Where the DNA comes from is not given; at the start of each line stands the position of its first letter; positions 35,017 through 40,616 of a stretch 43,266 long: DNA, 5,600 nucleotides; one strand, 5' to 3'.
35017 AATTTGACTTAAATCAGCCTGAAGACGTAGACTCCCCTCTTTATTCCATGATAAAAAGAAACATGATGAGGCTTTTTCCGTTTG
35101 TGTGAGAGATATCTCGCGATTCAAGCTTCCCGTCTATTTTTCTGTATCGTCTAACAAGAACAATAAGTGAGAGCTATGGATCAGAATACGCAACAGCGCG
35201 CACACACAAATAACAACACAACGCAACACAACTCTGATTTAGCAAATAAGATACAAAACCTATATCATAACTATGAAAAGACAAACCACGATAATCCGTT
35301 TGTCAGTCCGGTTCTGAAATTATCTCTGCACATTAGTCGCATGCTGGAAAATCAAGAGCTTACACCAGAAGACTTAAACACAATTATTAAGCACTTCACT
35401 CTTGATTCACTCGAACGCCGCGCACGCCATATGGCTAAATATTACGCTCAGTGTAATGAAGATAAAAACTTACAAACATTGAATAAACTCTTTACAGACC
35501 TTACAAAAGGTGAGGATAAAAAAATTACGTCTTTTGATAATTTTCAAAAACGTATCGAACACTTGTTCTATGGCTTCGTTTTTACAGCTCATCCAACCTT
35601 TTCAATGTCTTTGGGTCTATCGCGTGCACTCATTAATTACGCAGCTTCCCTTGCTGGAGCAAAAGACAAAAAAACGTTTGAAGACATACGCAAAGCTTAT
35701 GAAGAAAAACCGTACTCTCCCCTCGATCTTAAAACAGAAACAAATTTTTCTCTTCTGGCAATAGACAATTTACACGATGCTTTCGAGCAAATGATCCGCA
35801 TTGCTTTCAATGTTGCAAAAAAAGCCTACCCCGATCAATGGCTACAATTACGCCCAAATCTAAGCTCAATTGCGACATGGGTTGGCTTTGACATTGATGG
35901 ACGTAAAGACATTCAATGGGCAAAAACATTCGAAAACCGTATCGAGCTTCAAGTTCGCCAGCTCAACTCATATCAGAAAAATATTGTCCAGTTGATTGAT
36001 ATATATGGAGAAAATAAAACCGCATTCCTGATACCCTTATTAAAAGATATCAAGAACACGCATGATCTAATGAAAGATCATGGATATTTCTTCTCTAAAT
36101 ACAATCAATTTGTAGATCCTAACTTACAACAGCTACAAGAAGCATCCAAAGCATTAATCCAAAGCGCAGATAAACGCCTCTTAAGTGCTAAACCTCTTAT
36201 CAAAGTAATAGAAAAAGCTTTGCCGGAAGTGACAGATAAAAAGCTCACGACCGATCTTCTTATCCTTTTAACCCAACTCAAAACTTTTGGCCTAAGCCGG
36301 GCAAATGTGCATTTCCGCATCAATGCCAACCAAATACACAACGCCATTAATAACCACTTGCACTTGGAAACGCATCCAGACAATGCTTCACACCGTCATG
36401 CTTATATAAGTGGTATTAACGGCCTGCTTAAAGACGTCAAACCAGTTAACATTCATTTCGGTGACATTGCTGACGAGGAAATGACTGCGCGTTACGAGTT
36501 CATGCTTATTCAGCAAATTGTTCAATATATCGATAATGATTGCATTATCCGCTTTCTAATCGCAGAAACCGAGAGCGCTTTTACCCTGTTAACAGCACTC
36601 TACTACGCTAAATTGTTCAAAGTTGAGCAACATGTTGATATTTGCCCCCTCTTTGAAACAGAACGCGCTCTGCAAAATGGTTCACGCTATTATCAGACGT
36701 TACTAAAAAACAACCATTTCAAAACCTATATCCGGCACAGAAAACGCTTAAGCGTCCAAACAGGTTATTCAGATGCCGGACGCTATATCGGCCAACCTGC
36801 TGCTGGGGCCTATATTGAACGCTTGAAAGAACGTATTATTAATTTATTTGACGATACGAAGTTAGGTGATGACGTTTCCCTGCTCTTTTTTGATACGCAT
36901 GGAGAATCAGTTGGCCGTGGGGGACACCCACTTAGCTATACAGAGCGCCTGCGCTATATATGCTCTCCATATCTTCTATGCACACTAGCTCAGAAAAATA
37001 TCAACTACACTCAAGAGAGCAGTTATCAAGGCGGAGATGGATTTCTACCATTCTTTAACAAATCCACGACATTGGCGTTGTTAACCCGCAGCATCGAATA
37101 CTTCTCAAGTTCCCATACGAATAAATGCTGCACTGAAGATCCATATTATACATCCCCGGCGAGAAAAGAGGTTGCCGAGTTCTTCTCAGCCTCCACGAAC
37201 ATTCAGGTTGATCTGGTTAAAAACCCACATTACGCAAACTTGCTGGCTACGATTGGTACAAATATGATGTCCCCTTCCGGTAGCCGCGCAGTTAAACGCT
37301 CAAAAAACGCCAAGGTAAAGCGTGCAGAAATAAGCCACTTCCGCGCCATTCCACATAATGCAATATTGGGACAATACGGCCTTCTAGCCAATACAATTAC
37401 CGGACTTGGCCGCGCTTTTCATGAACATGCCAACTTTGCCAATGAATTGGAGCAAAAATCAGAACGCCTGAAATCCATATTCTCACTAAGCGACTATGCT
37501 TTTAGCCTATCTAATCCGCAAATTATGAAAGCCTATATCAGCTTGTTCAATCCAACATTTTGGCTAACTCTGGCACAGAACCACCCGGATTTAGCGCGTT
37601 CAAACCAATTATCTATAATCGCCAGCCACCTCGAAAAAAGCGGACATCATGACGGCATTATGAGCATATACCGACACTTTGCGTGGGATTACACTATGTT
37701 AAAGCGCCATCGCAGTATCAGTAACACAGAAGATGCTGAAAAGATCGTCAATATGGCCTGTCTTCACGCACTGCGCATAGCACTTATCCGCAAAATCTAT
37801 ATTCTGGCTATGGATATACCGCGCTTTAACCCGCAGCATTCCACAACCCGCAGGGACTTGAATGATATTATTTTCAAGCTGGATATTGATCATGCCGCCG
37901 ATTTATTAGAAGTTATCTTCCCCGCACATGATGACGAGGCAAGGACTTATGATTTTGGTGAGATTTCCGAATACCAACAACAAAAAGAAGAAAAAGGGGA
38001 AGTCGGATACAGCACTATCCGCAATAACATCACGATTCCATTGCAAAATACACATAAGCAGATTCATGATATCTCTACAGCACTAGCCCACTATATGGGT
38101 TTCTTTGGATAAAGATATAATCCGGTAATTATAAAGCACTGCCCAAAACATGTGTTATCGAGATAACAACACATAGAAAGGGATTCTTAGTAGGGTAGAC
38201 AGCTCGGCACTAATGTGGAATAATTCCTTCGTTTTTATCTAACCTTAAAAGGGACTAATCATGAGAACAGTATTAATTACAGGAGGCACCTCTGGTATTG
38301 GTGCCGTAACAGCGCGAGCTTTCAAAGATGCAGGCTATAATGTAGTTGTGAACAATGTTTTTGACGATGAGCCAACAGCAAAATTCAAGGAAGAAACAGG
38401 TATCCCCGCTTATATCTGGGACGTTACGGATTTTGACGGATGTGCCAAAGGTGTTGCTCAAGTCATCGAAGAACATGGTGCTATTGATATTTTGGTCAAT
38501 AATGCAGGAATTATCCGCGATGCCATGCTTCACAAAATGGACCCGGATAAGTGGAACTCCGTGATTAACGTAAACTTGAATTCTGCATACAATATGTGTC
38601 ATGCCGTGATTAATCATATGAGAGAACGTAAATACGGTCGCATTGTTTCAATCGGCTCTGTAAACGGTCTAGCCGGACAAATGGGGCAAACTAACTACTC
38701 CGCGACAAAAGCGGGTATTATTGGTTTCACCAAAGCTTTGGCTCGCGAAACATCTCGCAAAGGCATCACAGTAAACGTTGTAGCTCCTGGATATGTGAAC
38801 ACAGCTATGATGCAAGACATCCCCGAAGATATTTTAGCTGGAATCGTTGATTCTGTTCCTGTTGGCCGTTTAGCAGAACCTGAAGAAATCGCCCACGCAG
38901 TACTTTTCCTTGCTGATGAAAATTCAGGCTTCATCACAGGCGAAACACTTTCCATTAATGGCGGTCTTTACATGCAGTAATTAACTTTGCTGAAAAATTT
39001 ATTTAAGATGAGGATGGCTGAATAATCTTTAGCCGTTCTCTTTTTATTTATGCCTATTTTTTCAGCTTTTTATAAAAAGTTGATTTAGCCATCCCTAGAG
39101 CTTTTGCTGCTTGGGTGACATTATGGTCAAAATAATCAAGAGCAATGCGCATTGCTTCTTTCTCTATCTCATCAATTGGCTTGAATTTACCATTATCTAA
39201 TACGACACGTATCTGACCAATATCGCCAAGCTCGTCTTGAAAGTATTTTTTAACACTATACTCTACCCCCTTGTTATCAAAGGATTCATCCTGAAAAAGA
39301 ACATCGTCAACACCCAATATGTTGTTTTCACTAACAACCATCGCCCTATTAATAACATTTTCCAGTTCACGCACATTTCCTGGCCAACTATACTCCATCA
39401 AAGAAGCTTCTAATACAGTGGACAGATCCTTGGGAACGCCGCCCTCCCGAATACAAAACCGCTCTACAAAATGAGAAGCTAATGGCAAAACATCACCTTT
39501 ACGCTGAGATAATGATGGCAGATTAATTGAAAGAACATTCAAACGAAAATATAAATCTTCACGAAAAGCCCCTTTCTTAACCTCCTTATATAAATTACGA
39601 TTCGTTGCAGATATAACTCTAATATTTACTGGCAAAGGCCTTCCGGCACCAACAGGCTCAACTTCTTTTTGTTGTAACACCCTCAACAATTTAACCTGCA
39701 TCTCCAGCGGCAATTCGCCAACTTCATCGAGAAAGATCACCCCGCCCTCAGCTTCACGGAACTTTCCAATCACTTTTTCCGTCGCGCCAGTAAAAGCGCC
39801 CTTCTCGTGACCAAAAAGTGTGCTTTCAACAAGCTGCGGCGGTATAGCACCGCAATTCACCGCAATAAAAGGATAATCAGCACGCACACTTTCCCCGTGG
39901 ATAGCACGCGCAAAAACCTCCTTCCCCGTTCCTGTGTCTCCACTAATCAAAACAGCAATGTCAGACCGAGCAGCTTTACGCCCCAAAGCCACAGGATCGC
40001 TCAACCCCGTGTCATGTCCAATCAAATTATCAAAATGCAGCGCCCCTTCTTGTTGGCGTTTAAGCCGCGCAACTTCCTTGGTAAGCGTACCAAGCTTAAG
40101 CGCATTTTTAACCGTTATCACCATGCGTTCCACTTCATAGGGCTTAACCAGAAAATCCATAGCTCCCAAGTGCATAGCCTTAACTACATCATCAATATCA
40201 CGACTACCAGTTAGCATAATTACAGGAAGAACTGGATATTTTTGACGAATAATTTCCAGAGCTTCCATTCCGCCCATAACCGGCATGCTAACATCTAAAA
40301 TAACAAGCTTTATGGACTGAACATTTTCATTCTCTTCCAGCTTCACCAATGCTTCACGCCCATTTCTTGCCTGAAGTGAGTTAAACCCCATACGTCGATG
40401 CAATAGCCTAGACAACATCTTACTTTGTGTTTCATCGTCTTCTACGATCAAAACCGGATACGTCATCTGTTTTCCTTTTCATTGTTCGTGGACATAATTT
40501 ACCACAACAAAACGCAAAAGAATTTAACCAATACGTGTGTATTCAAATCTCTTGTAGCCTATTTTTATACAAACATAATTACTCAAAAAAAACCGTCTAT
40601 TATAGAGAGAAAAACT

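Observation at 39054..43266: Sigma54-wired signalling module: NtrC/LuxO-type activator divergent from an operon of two atypical receiver proteins and a PAS-like histidine kinase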

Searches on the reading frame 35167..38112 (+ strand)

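Call 6: search_protein_families(library=pfam, proteins=[window:35167-38112:+], max_evalue=0.01)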
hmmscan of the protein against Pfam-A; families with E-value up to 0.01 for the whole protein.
window:35167-38112:+ (981 aa): 1 family
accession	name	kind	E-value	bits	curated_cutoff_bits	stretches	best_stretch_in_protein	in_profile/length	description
PF00311.23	PEPcase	-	4.9e-23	81.5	22.4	1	83-588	80-622/919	Phosphoenolpyruvate carboxylase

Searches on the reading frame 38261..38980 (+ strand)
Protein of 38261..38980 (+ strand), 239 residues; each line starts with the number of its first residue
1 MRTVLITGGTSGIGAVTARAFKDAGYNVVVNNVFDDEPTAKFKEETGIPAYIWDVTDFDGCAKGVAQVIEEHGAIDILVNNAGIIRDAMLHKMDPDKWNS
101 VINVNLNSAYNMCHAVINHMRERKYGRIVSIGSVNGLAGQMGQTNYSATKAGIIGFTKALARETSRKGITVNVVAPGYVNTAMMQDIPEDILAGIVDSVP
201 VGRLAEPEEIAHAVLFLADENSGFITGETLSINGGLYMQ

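Call 6: search_protein_families(library=pfam, proteins=[window:38261-38980:+], max_evalue=0.01)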
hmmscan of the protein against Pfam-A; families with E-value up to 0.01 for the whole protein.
window:38261-38980:+ (239 aa): 5 families
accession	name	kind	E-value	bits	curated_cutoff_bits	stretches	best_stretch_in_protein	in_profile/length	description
PF13561.12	adh_short_C2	-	6.4e-61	206.4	27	1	11-236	6-235/236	Enoyl-(Acyl carrier protein) reductase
PF00106.31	adh_short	-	2.1e-57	194.2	26.6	1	3-190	2-193/195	short chain dehydrogenase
PF08659.16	KR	-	1.3e-17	64.7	22.6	1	3-179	2-178/180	KR domain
PF01370.27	Epimerase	-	6.5e-06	26.2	20.9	1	4-140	1-121/240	NAD dependent epimerase/dehydratase family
PF23441.1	SDR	-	0.0053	16.6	27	0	149-186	166-201/258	SDR-like rossmann domain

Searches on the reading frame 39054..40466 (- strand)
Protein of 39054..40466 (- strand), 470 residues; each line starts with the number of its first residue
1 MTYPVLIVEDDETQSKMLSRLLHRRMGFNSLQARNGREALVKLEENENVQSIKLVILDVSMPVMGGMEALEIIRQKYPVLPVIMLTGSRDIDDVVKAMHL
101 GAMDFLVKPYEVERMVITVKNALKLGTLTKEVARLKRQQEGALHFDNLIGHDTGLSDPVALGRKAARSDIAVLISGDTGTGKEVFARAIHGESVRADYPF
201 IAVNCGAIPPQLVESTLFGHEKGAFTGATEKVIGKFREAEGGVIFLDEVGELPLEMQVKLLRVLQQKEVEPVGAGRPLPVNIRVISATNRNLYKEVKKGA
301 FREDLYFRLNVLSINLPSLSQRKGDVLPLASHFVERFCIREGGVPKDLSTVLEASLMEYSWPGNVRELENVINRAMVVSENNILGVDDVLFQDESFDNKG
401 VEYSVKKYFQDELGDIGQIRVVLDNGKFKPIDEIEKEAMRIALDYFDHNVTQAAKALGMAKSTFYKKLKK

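Call 6: search_protein_families(library=pfam, proteins=[window:39054-40466:-], max_evalue=0.01)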
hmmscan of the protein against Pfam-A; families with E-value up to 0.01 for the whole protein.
window:39054-40466:- (470 aa): 8 families
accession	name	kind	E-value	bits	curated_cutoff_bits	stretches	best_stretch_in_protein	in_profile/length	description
PF00158.32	Sigma54_activat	-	4.2e-68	228.7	20.2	1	148-314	1-167/168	Sigma-54 interaction domain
PF00072.30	Response_reg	-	6.6e-26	91.1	30.2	1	5-119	1-110/111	Response regulator receiver domain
PF25601.1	AAA_lid_14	-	1.9e-19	69.7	27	1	321-389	2-70/87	AAA+ ATPase lid domain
PF14532.12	Sigma54_activ_2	-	9.7e-17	61.9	25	1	164-319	16-138/138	Sigma-54 interaction domain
PF02954.25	HTH_8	-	4.7e-10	39.5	22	1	431-470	2-41/42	Bacterial regulatory protein, Fis family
PF00004.35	AAA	-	4.5e-06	27.6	21.2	1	172-290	1-110/131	ATPase family associated with various cellular activities (AAA)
PF07728.20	AAA_5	-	6e-06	26.7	22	1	172-292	2-125/139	AAA domain (dynein-related subfamily)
PF00493.29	MCM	-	0.00013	21.6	23.3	1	164-294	52-177/224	MCM P-loop domain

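Call 7: search_protein_families(library=ncbifam, proteins=[window:39054-40466:-], max_evalue=0.01)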
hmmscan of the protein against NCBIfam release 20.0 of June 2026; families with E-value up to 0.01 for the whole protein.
window:39054-40466:- (470 aa): 113 families (the best 25 are shown)
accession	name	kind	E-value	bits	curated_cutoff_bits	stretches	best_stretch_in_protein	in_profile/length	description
NF008469.0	PRK11361.1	equivalog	2e-112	376.3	714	1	4-468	6-451/461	acetoacetate metabolism transcriptional regulator AtoC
TIGR02915.1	PEP_resp_reg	equivalog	4.5e-110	368.5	502.6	1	5-470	1-441/445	PEP-CTERM-box response regulator transcription factor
TIGR01818.1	ntrC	equivalog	5.8e-109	364.9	558.6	1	5-469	1-461/463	nitrogen regulation protein NR(I)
NF041946.1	LuxO_transreg_Vib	equivalog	2.9e-104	349.5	800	1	26-469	19-458/463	quorum-sensing sigma-54 dependent transcriptional regulator LuxO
NF041552.1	TF_PrdR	equivalog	5.4e-98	328.8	795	1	123-470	249-575/577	sigma-54 dependent transcriptional regulator PrdR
NF049963.1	RespRegFlgRCampy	domain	2.1e-97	326.7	750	1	5-411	3-397/429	fla regulon two-component system response regulator FlgR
NF007689.0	PRK10365.1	equivalog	1.5e-96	323.8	760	1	5-379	8-372/441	sigma-54-dependent response regulator transcription factor ZraR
NF051870.1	NAssimRespRegNtrX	equivalog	5.2e-96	322.3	600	1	5-469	4-448/452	nitrogen assimilation response regulator NtrX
NF011695.0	PRK15115.1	equivalog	4.3e-95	319.1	763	1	5-384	9-373/445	two-component system response regulator GlrR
NF050807.1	TransRegFlbDCaul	equivalog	1.8e-94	317.2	750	1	48-469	42-436/454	sigma-54-dependent transcriptional regulator FlbD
NF003451.0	PRK05022.1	equivalog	4.4e-94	316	476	1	119-469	159-506/512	nitric oxide reductase transcriptional regulator NorR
NF008176.1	PRK10923.1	equivalog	7e-93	311.7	620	1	5-469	6-464/469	nitrogen regulation protein NR(I)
TIGR01817.1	nifA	equivalog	9.1e-92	308.5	528.85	1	134-399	184-448/534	nif-specific transcriptional activator NifA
NF038308.1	RNA_repair_RtcR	equivalog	2.5e-87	293.9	650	1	92-460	124-500/530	RNA repair transcriptional activator RtcR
TIGR02329.1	propionate_PrpR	equivalog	3.5e-80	270.1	499.2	1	118-470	178-526/526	propionate catabolism operon regulatory protein PrpR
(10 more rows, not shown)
